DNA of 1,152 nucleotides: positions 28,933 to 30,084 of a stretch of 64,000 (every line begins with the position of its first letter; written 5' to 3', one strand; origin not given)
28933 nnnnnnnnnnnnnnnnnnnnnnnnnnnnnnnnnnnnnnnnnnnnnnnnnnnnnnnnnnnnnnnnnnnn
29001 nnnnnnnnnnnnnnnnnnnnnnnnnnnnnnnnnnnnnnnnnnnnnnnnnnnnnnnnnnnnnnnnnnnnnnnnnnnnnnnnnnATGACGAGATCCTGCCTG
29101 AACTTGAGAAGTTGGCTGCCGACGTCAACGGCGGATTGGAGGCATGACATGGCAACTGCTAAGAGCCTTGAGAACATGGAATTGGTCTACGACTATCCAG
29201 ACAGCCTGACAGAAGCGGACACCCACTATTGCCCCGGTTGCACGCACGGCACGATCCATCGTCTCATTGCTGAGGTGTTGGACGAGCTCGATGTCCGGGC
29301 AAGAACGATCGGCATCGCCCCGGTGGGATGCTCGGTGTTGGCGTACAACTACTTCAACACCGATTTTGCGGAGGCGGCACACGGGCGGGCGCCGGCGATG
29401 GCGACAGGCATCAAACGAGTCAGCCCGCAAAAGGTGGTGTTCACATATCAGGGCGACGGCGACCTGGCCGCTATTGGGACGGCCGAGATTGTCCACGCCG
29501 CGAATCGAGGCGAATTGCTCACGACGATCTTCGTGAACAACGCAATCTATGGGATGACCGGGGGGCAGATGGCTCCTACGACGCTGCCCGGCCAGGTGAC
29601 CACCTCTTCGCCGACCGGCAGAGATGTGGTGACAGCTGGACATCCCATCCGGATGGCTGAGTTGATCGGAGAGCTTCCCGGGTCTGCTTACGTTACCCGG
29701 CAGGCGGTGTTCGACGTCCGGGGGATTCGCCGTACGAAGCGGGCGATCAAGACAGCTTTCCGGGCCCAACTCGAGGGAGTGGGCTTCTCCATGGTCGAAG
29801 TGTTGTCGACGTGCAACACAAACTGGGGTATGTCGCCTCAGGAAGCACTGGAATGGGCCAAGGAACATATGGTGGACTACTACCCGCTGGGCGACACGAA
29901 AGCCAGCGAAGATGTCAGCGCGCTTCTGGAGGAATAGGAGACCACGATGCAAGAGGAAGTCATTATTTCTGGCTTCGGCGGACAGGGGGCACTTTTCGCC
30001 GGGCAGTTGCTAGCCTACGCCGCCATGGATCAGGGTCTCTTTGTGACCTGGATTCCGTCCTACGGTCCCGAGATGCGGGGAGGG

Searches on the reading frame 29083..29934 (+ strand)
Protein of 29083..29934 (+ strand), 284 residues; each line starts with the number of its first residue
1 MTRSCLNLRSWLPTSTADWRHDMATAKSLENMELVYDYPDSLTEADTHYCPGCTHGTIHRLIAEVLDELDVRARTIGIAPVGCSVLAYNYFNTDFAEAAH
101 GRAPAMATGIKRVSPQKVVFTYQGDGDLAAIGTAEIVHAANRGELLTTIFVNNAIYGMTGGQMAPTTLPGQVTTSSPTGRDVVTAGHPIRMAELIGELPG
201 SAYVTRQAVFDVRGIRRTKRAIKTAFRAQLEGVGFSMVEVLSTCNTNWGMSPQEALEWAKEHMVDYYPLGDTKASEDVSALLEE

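Call 78: search_protein_families(library=pfam, max_evalue=0.01, proteins=[window:29083-29934:+])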
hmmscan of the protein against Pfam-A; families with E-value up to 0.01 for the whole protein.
window:29083-29934:+ (284 aa): 1 family
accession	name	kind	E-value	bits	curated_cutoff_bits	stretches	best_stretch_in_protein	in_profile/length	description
PF02775.26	TPP_enzyme_C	-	2.3e-18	66.9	21.9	1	88-240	19-151/151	Thiamine pyrophosphate enzyme, C-terminal TPP binding domain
